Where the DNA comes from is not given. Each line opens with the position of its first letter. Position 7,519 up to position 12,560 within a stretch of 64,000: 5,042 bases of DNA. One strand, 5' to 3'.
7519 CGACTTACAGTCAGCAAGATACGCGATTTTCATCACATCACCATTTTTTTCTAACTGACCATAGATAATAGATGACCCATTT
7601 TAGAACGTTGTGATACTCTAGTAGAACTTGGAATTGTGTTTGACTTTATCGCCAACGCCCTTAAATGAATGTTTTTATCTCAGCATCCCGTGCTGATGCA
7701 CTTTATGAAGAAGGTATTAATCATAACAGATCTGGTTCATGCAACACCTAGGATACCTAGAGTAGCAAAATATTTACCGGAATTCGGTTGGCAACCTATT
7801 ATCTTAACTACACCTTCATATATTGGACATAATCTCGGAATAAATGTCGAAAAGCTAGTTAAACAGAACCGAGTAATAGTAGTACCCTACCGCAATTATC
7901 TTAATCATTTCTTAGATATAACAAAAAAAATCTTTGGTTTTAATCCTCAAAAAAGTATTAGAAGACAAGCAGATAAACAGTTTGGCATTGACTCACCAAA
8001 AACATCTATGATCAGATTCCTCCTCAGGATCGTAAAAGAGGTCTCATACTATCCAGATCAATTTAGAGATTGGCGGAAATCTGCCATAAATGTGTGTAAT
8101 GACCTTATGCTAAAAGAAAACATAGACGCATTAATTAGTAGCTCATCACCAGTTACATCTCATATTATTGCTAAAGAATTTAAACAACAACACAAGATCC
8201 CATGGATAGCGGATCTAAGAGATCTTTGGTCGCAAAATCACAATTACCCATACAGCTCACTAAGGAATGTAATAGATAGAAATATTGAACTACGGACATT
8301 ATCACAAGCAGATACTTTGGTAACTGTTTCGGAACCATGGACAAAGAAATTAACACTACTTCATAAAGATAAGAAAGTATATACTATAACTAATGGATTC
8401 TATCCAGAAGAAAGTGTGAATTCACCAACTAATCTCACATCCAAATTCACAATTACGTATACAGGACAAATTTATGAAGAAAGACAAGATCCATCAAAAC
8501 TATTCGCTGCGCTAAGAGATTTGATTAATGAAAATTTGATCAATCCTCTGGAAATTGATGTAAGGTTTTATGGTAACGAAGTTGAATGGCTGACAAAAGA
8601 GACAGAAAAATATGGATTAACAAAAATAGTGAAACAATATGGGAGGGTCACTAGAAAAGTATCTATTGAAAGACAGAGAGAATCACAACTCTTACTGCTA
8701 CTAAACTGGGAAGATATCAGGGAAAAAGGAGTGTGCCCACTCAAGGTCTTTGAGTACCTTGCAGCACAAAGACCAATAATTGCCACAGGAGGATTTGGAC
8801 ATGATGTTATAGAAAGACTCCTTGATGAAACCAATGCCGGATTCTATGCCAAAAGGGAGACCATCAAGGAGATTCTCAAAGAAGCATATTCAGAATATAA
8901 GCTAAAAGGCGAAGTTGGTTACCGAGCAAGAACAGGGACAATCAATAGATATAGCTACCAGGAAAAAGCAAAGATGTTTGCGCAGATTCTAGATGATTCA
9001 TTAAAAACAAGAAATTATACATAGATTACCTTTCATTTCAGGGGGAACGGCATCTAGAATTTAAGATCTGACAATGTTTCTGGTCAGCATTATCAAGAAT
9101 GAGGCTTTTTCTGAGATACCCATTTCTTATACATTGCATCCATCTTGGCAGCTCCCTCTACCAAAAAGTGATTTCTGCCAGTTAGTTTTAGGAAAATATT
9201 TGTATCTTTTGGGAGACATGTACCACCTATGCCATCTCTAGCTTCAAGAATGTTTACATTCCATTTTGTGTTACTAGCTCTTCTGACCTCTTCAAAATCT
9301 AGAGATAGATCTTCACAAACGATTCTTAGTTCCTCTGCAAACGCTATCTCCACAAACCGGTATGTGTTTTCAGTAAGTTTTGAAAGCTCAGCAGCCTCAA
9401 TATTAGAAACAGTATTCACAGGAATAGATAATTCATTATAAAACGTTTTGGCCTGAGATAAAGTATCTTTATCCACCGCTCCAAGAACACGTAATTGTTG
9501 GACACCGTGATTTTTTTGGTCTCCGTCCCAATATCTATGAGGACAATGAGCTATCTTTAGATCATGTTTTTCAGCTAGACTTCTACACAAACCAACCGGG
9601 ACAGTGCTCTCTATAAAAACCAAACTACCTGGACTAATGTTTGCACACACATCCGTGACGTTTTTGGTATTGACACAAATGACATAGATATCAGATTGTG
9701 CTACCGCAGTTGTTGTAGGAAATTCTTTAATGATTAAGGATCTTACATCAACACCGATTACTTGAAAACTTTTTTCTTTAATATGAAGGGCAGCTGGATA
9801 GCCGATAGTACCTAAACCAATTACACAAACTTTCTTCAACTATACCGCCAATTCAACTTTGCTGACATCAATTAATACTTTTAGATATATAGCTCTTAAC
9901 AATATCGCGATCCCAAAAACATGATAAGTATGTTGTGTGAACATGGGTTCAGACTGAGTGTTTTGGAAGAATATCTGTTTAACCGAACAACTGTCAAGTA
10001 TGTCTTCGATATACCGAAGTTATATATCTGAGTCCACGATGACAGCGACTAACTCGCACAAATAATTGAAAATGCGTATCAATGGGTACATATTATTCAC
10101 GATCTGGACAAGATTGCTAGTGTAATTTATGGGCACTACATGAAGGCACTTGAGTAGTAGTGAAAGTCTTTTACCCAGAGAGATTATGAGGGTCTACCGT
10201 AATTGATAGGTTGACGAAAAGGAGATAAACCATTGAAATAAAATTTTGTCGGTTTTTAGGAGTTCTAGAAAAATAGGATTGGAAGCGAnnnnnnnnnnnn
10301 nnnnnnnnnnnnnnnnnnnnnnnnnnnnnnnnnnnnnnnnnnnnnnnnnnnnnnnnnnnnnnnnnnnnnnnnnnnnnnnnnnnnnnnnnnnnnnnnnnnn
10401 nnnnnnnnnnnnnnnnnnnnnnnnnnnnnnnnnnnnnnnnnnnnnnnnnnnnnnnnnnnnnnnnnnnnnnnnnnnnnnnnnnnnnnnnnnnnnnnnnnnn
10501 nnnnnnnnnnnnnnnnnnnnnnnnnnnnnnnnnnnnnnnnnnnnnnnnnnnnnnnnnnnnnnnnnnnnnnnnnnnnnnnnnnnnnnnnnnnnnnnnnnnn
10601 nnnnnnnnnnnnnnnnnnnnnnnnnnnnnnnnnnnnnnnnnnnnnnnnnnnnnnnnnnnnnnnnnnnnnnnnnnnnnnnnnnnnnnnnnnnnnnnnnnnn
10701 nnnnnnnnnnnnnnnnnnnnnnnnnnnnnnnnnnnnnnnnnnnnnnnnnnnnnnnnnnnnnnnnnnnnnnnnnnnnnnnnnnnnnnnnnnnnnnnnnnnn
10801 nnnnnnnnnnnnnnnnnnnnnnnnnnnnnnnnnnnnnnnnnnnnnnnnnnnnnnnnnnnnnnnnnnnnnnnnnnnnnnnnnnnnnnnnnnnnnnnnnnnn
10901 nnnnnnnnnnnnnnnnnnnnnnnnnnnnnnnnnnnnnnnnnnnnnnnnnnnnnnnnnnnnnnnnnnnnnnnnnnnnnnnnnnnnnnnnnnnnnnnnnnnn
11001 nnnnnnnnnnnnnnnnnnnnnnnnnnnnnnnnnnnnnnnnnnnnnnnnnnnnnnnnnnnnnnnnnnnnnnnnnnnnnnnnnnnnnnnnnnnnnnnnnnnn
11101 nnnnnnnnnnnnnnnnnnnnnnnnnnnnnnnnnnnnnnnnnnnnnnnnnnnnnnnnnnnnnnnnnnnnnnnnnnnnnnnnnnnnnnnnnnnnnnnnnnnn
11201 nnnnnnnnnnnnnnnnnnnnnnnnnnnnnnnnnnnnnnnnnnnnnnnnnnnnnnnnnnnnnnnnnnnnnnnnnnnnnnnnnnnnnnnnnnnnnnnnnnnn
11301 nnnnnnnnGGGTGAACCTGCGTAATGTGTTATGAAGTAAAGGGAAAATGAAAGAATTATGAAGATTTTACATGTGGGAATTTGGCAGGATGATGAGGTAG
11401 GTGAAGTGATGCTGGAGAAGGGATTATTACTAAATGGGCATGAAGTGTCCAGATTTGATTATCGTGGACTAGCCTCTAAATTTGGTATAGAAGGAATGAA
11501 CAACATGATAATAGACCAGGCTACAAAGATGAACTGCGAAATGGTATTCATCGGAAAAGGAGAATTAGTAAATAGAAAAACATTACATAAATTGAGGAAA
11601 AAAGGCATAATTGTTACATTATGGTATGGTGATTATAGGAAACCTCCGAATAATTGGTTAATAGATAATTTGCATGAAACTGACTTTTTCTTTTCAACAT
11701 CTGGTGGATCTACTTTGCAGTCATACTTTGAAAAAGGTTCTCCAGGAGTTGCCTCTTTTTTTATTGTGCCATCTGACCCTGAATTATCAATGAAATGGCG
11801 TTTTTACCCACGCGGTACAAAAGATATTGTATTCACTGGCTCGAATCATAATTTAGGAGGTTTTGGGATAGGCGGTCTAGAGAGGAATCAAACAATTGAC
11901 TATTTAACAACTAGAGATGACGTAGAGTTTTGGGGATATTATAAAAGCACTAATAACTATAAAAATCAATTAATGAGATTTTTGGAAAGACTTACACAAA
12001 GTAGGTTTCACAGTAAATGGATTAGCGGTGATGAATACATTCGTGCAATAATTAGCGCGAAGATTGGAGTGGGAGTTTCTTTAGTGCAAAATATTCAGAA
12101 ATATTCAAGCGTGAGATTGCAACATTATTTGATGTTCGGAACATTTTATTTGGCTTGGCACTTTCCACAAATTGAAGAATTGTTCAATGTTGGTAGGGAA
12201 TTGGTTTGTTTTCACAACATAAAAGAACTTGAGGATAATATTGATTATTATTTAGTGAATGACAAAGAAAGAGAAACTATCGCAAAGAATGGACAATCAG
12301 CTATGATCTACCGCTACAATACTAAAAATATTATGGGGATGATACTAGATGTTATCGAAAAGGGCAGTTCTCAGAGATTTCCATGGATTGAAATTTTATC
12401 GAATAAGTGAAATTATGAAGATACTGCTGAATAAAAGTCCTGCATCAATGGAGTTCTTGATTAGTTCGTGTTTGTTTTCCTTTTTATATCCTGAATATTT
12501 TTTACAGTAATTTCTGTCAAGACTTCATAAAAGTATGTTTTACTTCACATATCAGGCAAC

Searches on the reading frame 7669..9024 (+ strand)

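Call 3: search_protein_families(library=pfam, proteins=[window:7669-9024:+])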
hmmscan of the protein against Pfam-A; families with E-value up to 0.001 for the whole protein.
window:7669-9024:+ (451 aa): 5 families
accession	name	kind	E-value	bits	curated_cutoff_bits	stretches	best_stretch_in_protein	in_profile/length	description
PF13439.12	Glyco_transf_4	-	1.8e-06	28.5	28.5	1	119-245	40-167/170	Glycosyltransferase Family 4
PF13579.12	Glyco_trans_4_4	-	3.3e-05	24.7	29.7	1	147-229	67-143/158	Glycosyl transferase 4-like domain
PF13692.12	Glyco_trans_1_4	-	4.2e-05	24.3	27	1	260-397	2-127/142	Glycosyl transferases group 1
PF13524.12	Glyco_trans_1_2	-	0.00018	21.9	25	1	289-436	4-141/144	Glycosyl transferase-like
PF00534.26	Glycos_transf_1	-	0.00095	19.2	26.4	0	257-404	13-153/172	Glycosyl transferases group 1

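Call 4: search_protein_families(library=ncbifam, proteins=[window:7669-9024:+])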
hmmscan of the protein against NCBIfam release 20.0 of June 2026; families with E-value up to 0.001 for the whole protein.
window:7669-9024:+ (451 aa): 2 families
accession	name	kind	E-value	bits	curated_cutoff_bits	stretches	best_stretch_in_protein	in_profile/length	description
TIGR04063.1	stp3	hypoth_equivalog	5.5e-06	25.5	442.05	1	154-402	94-350/397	TIGR04063 family PEP-CTERM/XrtA system glycosyltransferase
NF047676.1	TeichurnBiosyTuaH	equivalog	0.00049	19.1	550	0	353-372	299-318/384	teichuronic acid biosynthesis protein TuaH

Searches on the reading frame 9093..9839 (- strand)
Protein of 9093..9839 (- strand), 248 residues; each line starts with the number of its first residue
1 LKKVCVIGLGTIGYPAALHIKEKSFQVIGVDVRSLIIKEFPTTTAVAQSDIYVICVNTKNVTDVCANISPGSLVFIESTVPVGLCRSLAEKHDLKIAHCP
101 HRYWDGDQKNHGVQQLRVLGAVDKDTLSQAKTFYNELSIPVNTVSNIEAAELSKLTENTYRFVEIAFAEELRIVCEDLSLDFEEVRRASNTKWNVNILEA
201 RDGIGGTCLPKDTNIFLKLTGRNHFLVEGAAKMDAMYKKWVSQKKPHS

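Call 3: search_protein_families(library=pfam, proteins=[window:9093-9839:-])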
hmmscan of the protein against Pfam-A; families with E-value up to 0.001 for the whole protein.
window:9093-9839:- (248 aa): 3 families
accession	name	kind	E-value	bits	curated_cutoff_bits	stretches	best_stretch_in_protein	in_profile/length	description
PF00984.24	UDPG_MGDP_dh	-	3.7e-18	65.9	25.4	1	148-223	1-78/94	UDP-glucose/GDP-mannose dehydrogenase family, central domain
PF03721.20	UDPG_MGDP_dh_N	-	1.6e-11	44.6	27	1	2-39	1-38/187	UDP-glucose/GDP-mannose dehydrogenase family, NAD binding domain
PF03446.21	NAD_binding_2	-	0.0003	21.3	21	1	3-54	1-52/161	NAD binding domain of 6-phosphogluconate dehydrogenase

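Call 4: search_protein_families(library=ncbifam, proteins=[window:9093-9839:-])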
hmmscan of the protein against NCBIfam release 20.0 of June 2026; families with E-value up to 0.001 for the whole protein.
window:9093-9839:- (248 aa): 9 families
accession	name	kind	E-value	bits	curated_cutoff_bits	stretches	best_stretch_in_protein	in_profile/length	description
TIGR03026.1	NDP-sugDHase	subfamily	5.1e-42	144.1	189.8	2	48-230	76-289/413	nucleotide sugar dehydrogenase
NF008286.0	PRK11064.1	equivalog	5e-33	114.3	459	2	82-243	123-301/420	UDP-N-acetyl-D-mannosamine dehydrogenase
NF040825.1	UDPMaNacDH_Arch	equivalog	1.1e-27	97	750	2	59-234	99-284/418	UDP-N-acetyl-D-mannosamine dehydrogenase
NF011729.0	PRK15182.1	equivalog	1.9e-14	53.3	592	1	76-213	128-266/425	Vi polysaccharide biosynthesis UDP-N-acetylglucosamine C-6 dehydrogenase TviB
NF047673.2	TeichurnBiosyTuaD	equivalog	1.3e-10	41.1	700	1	67-223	110-276/439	UDP-glucose 6-dehydrogenase TuaD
NF041297.1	UDPGDh_AglM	equivalog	9.3e-08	31.4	670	1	118-218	173-278/429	UDP-glucose 6-dehydrogenase AglM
NF011631.0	PRK15057.1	equivalog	1.7e-07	30.7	757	1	55-217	94-262/388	UDP-glucose 6-dehydrogenase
NF043037.1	ThreonDh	equivalog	3.1e-05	23.5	350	1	2-65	3-66/297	L-threonate dehydrogenase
TIGR03911.1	pyrrolys_PylD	equivalog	0.00083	18.6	150.05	0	2-36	146-180/266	3-methylornithyl-N6-L-lysine dehydrogenase PylD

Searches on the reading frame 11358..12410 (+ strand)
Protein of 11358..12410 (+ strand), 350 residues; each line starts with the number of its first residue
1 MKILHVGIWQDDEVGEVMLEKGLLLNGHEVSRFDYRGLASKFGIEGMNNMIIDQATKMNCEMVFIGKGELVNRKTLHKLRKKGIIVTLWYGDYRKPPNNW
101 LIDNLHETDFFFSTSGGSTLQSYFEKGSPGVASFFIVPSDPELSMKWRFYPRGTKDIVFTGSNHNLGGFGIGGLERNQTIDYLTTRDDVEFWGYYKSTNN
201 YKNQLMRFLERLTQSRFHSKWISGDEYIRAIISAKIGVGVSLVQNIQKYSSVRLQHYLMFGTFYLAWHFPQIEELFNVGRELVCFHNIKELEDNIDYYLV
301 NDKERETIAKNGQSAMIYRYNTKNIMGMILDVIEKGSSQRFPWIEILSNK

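Call 3: search_protein_families(library=pfam, proteins=[window:11358-12410:+])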
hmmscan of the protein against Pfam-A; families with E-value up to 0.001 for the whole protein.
window:11358-12410:+ (350 aa): 1 family
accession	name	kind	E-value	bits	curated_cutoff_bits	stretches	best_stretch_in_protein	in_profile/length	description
PF13524.12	Glyco_trans_1_2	-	1e-17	64.9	25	1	188-330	16-143/144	Glycosyl transferase-like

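Call 4: search_protein_families(library=ncbifam, proteins=[window:11358-12410:+])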
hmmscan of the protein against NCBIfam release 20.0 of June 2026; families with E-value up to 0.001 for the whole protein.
window:11358-12410:+ (350 aa): 0 families
